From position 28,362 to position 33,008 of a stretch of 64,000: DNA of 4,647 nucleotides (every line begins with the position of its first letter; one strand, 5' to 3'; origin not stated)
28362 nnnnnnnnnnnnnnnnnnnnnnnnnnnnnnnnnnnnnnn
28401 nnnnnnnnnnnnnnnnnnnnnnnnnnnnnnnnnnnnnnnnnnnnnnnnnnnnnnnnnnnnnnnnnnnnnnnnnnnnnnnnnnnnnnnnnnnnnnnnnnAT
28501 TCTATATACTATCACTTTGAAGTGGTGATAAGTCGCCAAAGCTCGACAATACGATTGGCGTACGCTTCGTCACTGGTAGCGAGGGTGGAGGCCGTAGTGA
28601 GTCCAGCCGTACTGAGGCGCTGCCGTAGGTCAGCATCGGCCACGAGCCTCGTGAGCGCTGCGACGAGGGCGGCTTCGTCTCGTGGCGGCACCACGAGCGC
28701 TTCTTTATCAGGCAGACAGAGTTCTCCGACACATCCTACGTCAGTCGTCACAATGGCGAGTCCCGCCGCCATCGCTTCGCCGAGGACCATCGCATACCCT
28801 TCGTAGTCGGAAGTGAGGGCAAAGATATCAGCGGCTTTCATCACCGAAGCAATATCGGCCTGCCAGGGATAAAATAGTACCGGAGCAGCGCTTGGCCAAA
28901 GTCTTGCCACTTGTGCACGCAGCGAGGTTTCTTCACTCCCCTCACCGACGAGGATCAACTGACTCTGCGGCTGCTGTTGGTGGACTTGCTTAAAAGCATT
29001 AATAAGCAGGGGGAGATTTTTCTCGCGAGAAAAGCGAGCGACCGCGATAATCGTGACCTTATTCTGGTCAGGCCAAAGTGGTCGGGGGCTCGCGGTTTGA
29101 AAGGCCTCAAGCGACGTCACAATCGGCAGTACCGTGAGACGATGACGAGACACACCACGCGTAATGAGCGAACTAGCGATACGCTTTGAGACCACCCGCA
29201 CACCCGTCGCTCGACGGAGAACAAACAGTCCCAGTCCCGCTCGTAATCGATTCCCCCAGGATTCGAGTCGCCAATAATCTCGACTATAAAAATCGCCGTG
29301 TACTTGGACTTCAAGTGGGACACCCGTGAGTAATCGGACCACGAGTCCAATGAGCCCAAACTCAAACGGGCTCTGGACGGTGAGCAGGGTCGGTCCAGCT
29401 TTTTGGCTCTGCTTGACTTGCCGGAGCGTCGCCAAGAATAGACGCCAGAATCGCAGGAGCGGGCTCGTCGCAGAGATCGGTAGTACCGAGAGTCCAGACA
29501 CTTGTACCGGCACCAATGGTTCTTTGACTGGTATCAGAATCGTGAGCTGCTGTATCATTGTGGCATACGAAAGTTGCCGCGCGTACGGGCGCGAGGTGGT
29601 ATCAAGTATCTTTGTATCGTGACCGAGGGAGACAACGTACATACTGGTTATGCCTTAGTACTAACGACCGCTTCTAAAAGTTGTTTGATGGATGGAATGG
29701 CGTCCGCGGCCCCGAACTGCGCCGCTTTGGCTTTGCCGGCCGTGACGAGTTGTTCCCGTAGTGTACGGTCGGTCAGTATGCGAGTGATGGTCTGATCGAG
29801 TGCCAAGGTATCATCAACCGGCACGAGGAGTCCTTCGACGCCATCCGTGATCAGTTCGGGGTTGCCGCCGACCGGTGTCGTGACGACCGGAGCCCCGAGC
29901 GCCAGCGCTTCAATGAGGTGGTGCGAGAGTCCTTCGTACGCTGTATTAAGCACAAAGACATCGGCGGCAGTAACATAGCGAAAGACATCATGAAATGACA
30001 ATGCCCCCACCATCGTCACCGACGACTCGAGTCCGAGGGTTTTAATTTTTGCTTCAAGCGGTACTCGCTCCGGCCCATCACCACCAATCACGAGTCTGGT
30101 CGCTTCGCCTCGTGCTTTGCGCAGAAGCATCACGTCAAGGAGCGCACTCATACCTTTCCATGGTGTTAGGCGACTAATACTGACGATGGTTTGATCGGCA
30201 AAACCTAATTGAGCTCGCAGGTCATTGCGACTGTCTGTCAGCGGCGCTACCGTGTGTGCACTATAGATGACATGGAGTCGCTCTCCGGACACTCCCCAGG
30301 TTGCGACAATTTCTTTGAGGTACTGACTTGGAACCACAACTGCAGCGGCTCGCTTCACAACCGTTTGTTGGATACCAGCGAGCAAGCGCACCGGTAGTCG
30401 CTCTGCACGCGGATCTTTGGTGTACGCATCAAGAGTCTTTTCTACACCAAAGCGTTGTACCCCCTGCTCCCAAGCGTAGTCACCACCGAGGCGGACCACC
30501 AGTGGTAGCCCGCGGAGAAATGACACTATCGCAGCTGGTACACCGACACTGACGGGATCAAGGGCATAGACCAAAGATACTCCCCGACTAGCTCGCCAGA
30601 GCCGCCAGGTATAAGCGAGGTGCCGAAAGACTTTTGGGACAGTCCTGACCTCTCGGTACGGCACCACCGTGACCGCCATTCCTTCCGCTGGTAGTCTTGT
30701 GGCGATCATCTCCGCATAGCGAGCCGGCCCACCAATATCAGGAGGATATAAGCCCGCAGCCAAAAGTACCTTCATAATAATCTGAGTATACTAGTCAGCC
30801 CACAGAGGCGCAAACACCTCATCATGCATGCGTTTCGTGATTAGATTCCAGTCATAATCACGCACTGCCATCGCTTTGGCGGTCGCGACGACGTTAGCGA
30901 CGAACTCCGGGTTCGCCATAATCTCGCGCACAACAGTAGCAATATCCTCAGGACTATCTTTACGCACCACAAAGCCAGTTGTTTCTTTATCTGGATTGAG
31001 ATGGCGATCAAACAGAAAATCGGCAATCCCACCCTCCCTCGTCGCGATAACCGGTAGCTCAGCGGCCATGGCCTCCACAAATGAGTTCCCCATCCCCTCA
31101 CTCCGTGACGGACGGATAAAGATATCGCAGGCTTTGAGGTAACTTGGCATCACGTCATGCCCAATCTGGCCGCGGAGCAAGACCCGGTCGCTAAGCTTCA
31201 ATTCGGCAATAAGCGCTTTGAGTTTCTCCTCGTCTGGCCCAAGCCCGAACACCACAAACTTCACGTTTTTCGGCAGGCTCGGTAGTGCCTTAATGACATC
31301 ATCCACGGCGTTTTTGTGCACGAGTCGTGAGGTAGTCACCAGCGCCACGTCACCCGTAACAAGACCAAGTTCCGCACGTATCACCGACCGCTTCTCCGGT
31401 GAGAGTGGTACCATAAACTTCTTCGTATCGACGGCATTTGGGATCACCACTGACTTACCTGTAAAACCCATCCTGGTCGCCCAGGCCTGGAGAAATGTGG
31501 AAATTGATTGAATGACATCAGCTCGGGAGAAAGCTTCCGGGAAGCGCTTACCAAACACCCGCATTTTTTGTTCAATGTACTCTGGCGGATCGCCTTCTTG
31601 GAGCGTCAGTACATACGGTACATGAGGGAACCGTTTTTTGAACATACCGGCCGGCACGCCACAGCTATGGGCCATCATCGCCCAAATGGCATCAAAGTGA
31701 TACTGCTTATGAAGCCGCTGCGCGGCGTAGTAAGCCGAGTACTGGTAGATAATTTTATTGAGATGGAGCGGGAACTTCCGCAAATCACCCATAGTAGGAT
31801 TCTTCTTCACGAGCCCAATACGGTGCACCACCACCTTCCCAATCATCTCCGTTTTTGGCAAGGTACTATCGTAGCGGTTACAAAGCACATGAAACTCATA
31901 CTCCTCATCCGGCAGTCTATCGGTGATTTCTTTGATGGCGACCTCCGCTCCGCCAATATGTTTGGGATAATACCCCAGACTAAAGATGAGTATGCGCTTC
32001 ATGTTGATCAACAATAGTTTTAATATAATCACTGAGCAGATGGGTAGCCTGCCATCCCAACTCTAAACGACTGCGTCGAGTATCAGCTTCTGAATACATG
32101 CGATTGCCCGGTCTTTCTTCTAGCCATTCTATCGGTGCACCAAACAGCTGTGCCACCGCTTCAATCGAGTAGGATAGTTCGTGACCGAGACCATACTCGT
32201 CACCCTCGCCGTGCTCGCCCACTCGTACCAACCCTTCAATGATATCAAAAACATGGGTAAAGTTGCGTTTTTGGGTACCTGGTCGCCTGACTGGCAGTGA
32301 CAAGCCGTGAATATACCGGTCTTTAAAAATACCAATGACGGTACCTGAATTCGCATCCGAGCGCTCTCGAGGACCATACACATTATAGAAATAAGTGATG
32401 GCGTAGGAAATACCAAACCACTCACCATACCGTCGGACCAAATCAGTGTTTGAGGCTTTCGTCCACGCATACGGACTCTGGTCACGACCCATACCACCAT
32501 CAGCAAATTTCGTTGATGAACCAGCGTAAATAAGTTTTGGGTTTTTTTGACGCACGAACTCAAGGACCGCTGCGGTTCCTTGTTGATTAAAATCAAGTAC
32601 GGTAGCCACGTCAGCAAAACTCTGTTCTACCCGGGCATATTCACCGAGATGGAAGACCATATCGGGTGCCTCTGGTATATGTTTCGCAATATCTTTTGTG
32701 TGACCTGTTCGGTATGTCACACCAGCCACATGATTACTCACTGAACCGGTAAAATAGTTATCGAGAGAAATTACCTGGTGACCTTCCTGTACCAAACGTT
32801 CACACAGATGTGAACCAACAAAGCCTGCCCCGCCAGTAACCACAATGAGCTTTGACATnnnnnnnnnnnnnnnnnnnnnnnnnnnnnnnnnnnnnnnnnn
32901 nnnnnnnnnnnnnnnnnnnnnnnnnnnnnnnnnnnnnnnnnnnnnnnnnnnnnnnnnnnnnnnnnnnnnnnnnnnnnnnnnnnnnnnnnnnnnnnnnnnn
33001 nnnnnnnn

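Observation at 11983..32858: Approximately 21-kb surface-glycan locus unusually dense in tailoring enzymes: seven SAM methyltransferases plus a sulfotransferase among about nine glycosyltransferases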

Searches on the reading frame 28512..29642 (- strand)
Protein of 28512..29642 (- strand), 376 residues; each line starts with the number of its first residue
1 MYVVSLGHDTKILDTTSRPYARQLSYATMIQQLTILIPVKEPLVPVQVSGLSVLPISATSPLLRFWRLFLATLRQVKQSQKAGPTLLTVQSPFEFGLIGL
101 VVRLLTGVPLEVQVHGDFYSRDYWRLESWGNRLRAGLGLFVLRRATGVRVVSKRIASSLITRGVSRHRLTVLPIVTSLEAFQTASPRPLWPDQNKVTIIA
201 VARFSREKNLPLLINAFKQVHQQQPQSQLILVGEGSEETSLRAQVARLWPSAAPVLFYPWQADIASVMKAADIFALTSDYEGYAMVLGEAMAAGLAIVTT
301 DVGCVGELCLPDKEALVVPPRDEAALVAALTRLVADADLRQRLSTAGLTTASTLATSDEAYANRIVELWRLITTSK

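Call 4: search_protein_families(library=pfam, proteins=[window:28512-29642:-], max_evalue=0.01)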
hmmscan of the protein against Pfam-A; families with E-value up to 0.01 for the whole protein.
window:28512-29642:- (376 aa): 6 families
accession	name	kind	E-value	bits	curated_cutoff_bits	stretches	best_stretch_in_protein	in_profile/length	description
PF00534.26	Glycos_transf_1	-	3e-32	112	26.4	1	192-347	12-169/172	Glycosyl transferases group 1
PF13692.12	Glyco_trans_1_4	-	5.2e-30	105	27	1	197-336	3-142/142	Glycosyl transferases group 1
PF13579.12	Glyco_trans_4_4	-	3.2e-12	47.5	29.7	1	34-173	22-156/158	Glycosyl transferase 4-like domain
PF13439.12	Glyco_transf_4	-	5.4e-10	40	28.5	1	54-173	46-163/170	Glycosyltransferase Family 4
PF20706.3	GT4-conflict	-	3.2e-07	30.1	26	1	142-308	144-319/385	Family 4 Glycosyltransferase in conflict systems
PF13524.12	Glyco_trans_1_2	-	6.3e-05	23.4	25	1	259-352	35-130/144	Glycosyl transferase-like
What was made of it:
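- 28512..29642 (-): GT4 glycosyltransferase. Glycos_transf_1 3e-32 (call 4).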

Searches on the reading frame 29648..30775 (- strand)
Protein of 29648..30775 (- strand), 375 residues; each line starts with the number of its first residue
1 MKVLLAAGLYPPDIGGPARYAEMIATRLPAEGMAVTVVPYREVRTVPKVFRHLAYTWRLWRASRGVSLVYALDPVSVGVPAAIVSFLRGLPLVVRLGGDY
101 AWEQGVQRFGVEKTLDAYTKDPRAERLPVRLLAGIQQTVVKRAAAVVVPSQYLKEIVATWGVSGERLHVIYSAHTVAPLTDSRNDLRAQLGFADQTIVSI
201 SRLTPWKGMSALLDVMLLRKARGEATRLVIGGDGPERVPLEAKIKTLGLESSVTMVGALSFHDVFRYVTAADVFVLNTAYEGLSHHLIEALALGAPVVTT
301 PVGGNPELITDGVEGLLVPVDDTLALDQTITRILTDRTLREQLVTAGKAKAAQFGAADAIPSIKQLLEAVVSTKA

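Call 4: search_protein_families(library=pfam, proteins=[window:29648-30775:-], max_evalue=0.01)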
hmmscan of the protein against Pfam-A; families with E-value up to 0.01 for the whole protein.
window:29648-30775:- (375 aa): 5 families
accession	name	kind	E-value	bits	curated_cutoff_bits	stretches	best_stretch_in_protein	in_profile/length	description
PF00534.26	Glycos_transf_1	-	2.2e-34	118.9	26.4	1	186-348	5-170/172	Glycosyl transferases group 1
PF13692.12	Glyco_trans_1_4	-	2.9e-30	105.8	27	1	195-336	2-142/142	Glycosyl transferases group 1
PF13579.12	Glyco_trans_4_4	-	4.7e-12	47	29.7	1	15-171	1-156/158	Glycosyl transferase 4-like domain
PF13439.12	Glyco_transf_4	-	9.4e-10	39.2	28.5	1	14-171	1-163/170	Glycosyltransferase Family 4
PF13524.12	Glyco_trans_1_2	-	8.5e-07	29.4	25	1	225-351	14-129/144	Glycosyl transferase-like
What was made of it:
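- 29648..30775 (-): GT4 glycosyltransferase. Glycos_transf_1 2.2e-34 (call 4).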

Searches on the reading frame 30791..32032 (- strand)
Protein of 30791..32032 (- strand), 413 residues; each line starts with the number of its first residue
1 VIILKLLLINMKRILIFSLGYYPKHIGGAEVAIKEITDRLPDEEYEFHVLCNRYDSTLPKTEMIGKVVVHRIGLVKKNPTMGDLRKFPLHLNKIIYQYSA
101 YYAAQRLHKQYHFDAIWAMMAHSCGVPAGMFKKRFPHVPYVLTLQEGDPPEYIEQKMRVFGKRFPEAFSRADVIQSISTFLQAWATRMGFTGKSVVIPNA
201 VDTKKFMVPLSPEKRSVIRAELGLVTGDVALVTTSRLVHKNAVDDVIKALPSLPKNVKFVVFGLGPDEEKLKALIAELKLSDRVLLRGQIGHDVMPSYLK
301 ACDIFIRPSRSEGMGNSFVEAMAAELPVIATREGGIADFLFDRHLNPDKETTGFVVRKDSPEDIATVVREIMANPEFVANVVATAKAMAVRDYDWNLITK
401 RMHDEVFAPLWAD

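Call 4: search_protein_families(library=pfam, proteins=[window:30791-32032:-], max_evalue=0.01)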
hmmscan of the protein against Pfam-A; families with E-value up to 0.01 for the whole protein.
window:30791-32032:- (413 aa): 6 families
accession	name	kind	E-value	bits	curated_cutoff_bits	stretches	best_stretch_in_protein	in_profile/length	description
PF00534.26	Glycos_transf_1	-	8.8e-33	113.7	26.4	1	217-386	4-170/172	Glycosyl transferases group 1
PF13692.12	Glyco_trans_1_4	-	3.2e-28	99.2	27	1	231-374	4-142/142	Glycosyl transferases group 1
PF13439.12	Glyco_transf_4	-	7.2e-15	55.9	28.5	1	26-204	1-169/170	Glycosyltransferase Family 4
PF20706.3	GT4-conflict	-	3.1e-11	43.3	26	1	243-396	221-379/385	Family 4 Glycosyltransferase in conflict systems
PF13579.12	Glyco_trans_4_4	-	1.7e-10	41.9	29.7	1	27-199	1-157/158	Glycosyl transferase 4-like domain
PF13524.12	Glyco_trans_1_2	-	1e-06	29.2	25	1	248-399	7-139/144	Glycosyl transferase-like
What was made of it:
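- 30791..32032 (-): GT4 glycosyltransferase. The likely start is 32002, giving 403 aa. Glycos_transf_1 8.8e-33 (call 4).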

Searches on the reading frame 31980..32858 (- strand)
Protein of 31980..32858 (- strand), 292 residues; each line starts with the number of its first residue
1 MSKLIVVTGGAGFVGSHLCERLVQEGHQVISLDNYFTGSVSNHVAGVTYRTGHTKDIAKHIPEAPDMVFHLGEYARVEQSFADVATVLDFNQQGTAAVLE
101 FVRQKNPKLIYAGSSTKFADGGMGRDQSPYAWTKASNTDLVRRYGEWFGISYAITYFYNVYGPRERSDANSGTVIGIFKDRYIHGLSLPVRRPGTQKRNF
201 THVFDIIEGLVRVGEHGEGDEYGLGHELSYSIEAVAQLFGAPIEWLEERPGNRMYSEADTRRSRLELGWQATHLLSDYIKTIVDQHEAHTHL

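Call 8: search_protein_families(library=pfam, proteins=[window:31980-32858:-], max_evalue=0.001)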
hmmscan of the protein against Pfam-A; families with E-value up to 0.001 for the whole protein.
window:31980-32858:- (292 aa): 5 families
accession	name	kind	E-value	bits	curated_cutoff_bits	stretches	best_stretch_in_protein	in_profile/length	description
PF01370.27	Epimerase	-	7.4e-39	134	20.9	1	5-222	1-237/240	NAD dependent epimerase/dehydratase family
PF16363.11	GDP_Man_Dehyd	-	6e-27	95.4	27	1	7-237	2-260/332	GDP-mannose 4,6 dehydratase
PF01073.25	3Beta_HSD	-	7.1e-09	35.5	22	1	6-114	1-116/280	3-beta hydroxysteroid dehydrogenase/isomerase family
PF04321.23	RmlD_sub_bind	-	9.3e-07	28.6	27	1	5-130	3-113/287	RmlD substrate binding domain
PF07993.18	NAD_binding_4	-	7.9e-05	22.4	20.1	0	7-28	1-22/258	Male sterility protein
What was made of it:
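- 31980..32858 (-): SDR sugar-nucleotide enzyme, closest to UDP-glucuronate decarboxylase (UDP-xylose synthase). Epimerase 7.4e-39 (call 8).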

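Call 77: search_solved_structures(query=window:31980-32858:-, max_evalue=1e-10)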
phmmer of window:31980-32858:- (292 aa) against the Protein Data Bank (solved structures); distinct sequences matched with E-value up to 1e-10: 51.
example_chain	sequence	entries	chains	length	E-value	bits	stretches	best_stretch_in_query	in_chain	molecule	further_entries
4lk3_A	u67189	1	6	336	6.5e-25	91.4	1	3-276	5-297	UDP-glucuronic acid decarboxylase 1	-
4gll_A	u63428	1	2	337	1e-24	90.8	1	3-276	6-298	UDP-glucuronic acid decarboxylase 1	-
2b69_A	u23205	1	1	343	1.1e-24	90.7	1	3-276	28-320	UDP-glucuronate decarboxylase 1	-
4m55_A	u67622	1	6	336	1.1e-24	90.6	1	3-276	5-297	UDP-glucuronic acid decarboxylase 1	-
6wjb_A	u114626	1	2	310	8.2e-24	87.8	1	4-268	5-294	NAD-dependent epimerase/dehydratase family protein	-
6wj9_A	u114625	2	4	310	5.8e-23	85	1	4-268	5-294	NAD-dependent epimerase/dehydratase family protein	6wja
7ys8_A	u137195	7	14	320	1.7e-22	83.5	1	6-286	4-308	UDP-glucose 4-epimerase | UDP-glucose 4-epimerase along with EC 5.1.3.2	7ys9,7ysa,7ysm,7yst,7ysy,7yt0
4zrm_A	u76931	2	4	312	3.6e-22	82.4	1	5-284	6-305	UDP-glucose 4-epimerase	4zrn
2p5u_A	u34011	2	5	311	1.4e-20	77.1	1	5-271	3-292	UDP-glucose 4-epimerase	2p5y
6dnt_A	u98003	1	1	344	1.9e-20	76.7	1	3-260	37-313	NAD-dependent epimerase/dehydratase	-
5u4q_A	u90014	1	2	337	1.7e-19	73.6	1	5-213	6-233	dTDP-glucose 4,6-dehydratase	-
3icp_A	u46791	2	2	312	1.2e-17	67.5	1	5-212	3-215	NAD-dependent epimerase/dehydratase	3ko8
8rdg_A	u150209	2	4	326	3.4e-17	66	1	5-239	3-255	SDR family NAD(P)-dependent oxidoreductase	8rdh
8rdi_A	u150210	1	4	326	6.2e-17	65.2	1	5-239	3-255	SDR family NAD(P)-dependent oxidoreductase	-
2hun_A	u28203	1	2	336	4.3e-16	62.4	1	4-285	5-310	336aa long hypothetical dTDP-glucose 4,6-dehydratase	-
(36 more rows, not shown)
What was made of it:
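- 31980..32858 (-): Best PDB hits are UXS1 4lk3 and 2b69, about 1e-24, ahead of 4-epimerases (call 77).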
